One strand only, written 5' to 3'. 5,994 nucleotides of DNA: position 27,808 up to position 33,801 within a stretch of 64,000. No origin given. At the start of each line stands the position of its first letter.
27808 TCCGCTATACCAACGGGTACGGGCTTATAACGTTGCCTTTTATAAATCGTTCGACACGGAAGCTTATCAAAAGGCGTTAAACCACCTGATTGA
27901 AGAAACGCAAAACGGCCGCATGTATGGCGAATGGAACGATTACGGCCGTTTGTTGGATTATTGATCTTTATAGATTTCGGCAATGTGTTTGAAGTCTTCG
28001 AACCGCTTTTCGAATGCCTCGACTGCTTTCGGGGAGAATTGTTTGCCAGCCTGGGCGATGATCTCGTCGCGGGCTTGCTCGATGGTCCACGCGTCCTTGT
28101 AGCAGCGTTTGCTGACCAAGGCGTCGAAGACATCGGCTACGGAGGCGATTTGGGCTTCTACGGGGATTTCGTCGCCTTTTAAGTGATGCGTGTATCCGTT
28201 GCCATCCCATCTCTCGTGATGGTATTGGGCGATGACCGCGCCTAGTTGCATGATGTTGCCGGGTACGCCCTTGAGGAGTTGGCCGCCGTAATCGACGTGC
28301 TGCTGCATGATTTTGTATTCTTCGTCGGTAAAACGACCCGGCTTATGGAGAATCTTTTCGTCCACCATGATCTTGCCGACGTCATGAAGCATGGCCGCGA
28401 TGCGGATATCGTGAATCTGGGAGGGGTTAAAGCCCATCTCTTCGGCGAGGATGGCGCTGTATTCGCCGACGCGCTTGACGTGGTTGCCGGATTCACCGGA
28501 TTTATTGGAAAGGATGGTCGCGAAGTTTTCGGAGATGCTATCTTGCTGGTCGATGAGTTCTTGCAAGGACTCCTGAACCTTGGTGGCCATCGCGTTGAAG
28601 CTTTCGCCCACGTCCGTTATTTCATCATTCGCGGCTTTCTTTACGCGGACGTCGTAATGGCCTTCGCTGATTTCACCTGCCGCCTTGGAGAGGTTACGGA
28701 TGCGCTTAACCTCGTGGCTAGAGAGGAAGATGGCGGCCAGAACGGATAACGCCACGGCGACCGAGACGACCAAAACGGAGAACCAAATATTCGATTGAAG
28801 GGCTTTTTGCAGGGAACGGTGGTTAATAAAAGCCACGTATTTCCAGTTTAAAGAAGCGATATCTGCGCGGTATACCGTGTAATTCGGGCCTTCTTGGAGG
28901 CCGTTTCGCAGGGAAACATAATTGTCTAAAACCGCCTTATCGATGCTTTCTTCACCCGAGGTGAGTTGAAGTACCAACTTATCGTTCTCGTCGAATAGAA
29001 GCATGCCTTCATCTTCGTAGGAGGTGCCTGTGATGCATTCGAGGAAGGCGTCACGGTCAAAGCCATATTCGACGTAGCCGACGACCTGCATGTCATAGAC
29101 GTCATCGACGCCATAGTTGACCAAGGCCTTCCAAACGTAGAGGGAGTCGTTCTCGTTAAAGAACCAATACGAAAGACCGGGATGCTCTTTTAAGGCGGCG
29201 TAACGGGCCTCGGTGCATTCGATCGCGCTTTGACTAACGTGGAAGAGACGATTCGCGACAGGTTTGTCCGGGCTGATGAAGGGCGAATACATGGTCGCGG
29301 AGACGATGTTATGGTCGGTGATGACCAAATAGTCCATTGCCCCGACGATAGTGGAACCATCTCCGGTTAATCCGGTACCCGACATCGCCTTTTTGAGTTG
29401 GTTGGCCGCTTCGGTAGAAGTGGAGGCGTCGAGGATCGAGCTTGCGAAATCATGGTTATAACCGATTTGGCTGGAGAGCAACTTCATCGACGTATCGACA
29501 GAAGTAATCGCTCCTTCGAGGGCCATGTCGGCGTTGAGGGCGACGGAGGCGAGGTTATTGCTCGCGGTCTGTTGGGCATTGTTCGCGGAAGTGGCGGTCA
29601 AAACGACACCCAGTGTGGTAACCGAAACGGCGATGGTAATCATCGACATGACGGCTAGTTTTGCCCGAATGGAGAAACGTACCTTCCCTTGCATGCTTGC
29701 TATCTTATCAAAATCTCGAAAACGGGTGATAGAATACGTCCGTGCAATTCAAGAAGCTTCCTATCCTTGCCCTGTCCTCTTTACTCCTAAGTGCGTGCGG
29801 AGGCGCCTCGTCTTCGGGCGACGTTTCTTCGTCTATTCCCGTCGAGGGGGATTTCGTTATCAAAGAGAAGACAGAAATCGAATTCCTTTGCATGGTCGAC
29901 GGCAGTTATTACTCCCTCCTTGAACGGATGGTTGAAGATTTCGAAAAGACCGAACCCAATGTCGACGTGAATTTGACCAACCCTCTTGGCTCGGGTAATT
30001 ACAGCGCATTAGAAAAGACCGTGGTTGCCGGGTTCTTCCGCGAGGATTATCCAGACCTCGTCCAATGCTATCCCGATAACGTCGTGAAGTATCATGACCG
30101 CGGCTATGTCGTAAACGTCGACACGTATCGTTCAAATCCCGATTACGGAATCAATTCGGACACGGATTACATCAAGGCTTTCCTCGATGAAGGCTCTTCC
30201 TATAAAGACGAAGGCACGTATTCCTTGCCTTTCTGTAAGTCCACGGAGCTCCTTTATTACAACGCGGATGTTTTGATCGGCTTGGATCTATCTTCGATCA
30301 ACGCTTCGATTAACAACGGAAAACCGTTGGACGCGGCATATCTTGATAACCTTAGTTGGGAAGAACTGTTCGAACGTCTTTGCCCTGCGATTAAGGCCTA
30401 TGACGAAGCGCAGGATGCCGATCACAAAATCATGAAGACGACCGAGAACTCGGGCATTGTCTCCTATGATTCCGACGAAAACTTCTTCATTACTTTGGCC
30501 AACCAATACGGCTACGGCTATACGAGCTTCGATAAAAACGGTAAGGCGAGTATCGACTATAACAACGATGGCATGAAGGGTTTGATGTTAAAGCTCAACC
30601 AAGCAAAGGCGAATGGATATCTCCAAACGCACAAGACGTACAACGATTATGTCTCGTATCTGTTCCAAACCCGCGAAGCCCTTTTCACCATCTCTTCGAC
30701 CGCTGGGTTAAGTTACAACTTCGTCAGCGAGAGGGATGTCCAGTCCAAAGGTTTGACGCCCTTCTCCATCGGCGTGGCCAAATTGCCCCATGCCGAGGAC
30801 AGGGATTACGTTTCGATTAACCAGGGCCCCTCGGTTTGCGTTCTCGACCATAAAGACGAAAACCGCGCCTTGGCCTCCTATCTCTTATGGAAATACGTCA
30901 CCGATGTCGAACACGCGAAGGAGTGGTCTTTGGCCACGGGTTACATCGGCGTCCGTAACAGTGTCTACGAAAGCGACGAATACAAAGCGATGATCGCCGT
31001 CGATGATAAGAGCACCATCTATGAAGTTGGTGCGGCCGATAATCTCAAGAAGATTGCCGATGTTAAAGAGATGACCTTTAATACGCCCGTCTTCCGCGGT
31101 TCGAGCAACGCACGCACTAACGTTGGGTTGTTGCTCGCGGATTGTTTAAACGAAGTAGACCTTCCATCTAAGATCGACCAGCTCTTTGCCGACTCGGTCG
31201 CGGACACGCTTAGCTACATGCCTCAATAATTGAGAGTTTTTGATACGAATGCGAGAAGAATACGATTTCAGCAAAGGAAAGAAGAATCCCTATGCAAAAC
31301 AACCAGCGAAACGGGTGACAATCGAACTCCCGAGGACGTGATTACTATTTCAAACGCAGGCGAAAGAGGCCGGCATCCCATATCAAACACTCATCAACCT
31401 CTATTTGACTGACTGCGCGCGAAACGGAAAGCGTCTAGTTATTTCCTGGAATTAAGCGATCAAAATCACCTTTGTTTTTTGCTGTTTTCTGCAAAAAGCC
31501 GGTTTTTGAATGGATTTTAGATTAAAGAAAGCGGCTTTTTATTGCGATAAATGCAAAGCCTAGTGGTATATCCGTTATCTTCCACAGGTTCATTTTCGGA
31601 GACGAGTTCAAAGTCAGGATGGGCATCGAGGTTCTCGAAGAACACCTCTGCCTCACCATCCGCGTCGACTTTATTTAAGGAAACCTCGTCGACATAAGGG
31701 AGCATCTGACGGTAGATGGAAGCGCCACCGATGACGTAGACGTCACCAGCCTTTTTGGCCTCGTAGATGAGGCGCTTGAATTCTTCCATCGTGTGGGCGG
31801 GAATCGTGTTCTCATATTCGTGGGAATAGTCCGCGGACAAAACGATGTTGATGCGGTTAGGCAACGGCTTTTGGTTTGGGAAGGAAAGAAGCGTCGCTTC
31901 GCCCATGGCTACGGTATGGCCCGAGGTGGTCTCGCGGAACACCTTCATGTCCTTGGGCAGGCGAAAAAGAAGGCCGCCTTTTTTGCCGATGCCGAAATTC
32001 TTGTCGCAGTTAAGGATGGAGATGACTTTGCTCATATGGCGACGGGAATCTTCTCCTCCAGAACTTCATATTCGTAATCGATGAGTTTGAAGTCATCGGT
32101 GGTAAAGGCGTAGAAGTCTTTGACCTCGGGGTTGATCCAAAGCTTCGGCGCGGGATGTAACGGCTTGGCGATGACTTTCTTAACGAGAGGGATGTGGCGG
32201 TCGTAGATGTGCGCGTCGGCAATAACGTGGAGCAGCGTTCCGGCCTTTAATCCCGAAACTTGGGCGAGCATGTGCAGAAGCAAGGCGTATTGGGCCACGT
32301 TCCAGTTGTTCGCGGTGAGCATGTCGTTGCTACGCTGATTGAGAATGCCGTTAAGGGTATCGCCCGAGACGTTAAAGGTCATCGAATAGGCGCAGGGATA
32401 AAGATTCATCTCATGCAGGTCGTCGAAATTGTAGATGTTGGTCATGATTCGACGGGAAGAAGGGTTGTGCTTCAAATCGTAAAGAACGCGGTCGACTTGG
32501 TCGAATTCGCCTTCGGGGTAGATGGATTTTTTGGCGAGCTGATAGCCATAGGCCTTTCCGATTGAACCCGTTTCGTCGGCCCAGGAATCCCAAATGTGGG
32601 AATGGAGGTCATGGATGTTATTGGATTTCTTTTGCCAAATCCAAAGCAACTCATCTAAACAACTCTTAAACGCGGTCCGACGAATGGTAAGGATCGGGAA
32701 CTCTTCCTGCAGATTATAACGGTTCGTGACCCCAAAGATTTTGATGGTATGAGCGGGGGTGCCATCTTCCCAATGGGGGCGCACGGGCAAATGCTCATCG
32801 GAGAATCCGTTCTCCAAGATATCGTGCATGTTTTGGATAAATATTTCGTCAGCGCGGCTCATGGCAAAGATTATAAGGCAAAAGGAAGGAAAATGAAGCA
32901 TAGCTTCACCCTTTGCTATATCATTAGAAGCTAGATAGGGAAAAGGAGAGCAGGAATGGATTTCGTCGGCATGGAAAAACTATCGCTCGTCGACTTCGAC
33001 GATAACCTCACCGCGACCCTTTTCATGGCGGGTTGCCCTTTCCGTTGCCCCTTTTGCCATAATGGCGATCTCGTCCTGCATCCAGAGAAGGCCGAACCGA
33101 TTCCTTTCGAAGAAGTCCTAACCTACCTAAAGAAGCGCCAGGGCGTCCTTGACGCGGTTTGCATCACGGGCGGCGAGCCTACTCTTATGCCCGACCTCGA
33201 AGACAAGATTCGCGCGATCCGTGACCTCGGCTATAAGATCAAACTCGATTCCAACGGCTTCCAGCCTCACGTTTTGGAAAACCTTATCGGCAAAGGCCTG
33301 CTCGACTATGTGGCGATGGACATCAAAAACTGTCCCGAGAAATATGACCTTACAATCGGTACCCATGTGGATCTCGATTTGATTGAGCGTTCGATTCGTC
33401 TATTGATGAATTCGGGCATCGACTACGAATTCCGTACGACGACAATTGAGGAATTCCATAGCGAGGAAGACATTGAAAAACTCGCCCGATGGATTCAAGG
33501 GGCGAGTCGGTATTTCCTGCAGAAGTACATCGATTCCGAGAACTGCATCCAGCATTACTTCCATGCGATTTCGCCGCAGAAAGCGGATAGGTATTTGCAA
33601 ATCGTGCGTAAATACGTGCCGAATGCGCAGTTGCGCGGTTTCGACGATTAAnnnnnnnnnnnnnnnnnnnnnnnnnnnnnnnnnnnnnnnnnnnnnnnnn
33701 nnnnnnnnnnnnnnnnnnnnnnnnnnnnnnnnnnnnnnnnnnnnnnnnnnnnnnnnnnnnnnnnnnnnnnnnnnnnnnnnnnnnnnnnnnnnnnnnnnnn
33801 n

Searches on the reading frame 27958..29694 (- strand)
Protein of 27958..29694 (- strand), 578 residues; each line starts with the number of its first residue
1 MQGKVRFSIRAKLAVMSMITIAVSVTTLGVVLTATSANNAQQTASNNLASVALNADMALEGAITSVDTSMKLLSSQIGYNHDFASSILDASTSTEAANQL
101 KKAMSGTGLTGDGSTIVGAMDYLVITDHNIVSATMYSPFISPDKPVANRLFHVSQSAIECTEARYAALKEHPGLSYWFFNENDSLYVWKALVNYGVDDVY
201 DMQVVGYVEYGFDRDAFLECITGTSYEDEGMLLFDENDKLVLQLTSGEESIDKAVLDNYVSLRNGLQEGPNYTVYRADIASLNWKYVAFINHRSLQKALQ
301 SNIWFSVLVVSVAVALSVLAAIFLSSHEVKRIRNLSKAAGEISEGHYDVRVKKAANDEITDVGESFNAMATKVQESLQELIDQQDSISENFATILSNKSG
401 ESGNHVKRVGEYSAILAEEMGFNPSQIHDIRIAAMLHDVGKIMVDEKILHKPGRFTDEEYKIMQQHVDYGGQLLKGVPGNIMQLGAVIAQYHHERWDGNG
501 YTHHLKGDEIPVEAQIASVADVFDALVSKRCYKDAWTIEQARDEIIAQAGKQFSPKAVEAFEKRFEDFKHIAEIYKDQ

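Call 61: search_protein_families(library=pfam, proteins=[window:27958-29694:-], max_evalue=0.00001)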
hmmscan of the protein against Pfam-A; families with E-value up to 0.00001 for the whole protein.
window:27958-29694:- (578 aa): 3 families
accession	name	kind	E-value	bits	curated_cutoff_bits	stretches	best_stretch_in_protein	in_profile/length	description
PF13487.12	HD_5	-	1.4e-34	119.7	27.2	1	392-555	4-168/170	HD domain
PF01966.28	HD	-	4.5e-19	69.3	22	1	404-525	3-115/116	HD domain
PF00672.30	HAMP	-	6.1e-11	42.9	25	1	324-374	2-52/53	HAMP domain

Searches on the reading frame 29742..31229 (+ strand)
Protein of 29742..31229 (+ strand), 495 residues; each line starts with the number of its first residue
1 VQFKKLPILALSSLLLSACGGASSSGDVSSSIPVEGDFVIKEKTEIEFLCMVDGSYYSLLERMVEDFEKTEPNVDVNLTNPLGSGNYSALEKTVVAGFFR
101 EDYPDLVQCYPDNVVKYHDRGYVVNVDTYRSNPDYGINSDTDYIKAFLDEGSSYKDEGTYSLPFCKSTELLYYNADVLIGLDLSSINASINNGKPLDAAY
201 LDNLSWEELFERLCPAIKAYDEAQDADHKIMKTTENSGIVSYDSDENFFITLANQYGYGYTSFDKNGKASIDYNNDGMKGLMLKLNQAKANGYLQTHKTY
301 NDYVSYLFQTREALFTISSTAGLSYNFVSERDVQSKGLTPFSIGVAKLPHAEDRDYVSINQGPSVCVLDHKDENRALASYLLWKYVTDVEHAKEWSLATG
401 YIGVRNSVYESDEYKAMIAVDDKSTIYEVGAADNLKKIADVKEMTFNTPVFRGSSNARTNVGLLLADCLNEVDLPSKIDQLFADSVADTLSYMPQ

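Call 61: search_protein_families(library=pfam, proteins=[window:29742-31229:+], max_evalue=0.00001)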
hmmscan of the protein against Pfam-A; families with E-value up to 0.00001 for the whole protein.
window:29742-31229:+ (495 aa): 2 families
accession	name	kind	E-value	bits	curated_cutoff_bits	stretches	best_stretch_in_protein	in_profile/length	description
PF13416.11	SBP_bac_8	-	2.2e-23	83.9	27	1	63-416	2-273/279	Bacterial extracellular solute-binding protein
PF01547.30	SBP_bac_1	-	2.2e-14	54.6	26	1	58-359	8-277/307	Bacterial extracellular solute-binding protein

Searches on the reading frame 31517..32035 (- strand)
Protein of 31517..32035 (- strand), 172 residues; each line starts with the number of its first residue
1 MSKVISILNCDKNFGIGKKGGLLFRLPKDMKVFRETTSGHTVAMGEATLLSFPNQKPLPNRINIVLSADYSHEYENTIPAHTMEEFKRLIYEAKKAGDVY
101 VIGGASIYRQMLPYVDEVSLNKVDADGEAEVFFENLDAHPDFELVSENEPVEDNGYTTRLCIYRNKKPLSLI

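Call 3: search_protein_families(library=pfam, proteins=[window:31517-32035:-], max_evalue=0.01)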
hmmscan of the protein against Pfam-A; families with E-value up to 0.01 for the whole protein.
window:31517-32035:- (172 aa): 1 family
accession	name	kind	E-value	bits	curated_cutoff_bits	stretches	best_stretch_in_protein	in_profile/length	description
PF00186.24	DHFR_1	-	4.6e-36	124.4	25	1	4-163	2-157/159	Dihydrofolate reductase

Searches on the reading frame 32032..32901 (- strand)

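Call 3: search_protein_families(library=pfam, proteins=[window:32032-32901:-], max_evalue=0.01)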
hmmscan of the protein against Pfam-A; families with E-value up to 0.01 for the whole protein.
window:32032-32901:- (289 aa): 1 family
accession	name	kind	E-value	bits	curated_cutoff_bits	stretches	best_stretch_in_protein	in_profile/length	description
PF00303.24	Thymidylat_synt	-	3.3e-86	289.2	24.3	1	21-279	3-257/266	Thymidylate synthase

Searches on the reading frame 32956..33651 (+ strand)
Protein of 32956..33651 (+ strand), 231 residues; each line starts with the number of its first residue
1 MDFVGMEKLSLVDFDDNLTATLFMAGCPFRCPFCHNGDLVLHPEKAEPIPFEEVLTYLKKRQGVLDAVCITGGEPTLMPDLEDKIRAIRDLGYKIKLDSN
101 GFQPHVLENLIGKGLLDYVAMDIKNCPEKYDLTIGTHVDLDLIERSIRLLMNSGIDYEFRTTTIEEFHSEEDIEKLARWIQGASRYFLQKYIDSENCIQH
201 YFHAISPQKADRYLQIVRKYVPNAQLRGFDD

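Call 3: search_protein_families(library=pfam, proteins=[window:32956-33651:+], max_evalue=0.01)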
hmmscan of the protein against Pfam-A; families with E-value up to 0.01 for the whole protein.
window:32956-33651:+ (231 aa): 2 families
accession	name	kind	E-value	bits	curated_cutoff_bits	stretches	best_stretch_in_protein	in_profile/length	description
PF04055.27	Radical_SAM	-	3.9e-21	76.4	29.5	1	23-180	3-166/166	Radical SAM superfamily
PF13353.11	Fer4_12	-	2.3e-05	25.2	22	1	20-80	8-66/137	4Fe-4S single cluster domain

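Call 4: search_protein_families(library=ncbifam, proteins=[window:32956-33651:+], max_evalue=0.01)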
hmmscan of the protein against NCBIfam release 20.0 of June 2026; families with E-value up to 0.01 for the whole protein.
window:32956-33651:+ (231 aa): 40 families (the best 25 are shown)
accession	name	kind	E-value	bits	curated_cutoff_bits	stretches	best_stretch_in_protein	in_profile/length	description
TIGR02495.1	NrdG2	equivalog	7.4e-64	214.6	131.15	1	4-191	3-192/193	anaerobic ribonucleoside-triphosphate reductase activating protein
TIGR02493.1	PFLA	equivalog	4.6e-15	55.6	231.75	1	21-182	19-185/235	pyruvate formate-lyase-activating protein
TIGR04041.1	activase_YjjW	hypoth_equivalog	2.8e-14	53.2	250.2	1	49-186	93-230/276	YjjW family glycine radical enzyme activase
TIGR02494.1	PFLE_PFLC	subfamily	8.7e-10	38.3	174.35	2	68-183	127-242/293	glycyl-radical enzyme activating protein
TIGR04003.1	rSAM_BssD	equivalog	2.4e-09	36.8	496.45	1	8-38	8-37/314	[benzylsuccinate synthase]-activating enzyme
TIGR04349.1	rSAM_QueE_gams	hypoth_equivalog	1.1e-08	35.1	300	1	22-174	24-167/210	7-carboxy-7-deazaguanine synthase QueE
TIGR02668.1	moaA_archaeal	equivalog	1.2e-08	34.3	325.25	1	26-123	19-116/303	GTP 3',8-cyclase MoaA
TIGR02666.1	moaA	equivalog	1.5e-08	34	284.05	1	27-114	20-114/336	GTP 3',8-cyclase MoaA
NF008356.0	PRK11145.1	equivalog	4.4e-08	32.7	375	1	21-180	24-188/246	pyruvate formate lyase 1-activating protein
TIGR04317.1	W_rSAM_matur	equivalog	4.5e-08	32.6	380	1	26-186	13-174/349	tungsten cofactor oxidoreductase radical SAM maturase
NF001199.0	PRK00164.2-1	equivalog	7.6e-08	31.8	231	1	26-151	21-146/308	GTP 3',8-cyclase MoaA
NF038283.1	viperin_w_prok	equivalog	1.6e-07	30.8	180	1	24-154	9-151/281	viperin family antiviral radical SAM protein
TIGR02826.1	RNR_activ_nrdG3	equivalog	3e-07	30.4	151.7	1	12-75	10-72/148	anaerobic ribonucleoside-triphosphate reductase activating protein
NF043069.1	T4HPD_activ_SAM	equivalog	7.6e-07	28.8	425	1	5-37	6-37/299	trans-4-hydroxy-L-proline dehydratase activase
TIGR03963.1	rSAM_QueE_Clost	equivalog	7.8e-07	29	260.1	1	19-102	21-103/219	putative 7-carboxy-7-deazaguanine synthase QueE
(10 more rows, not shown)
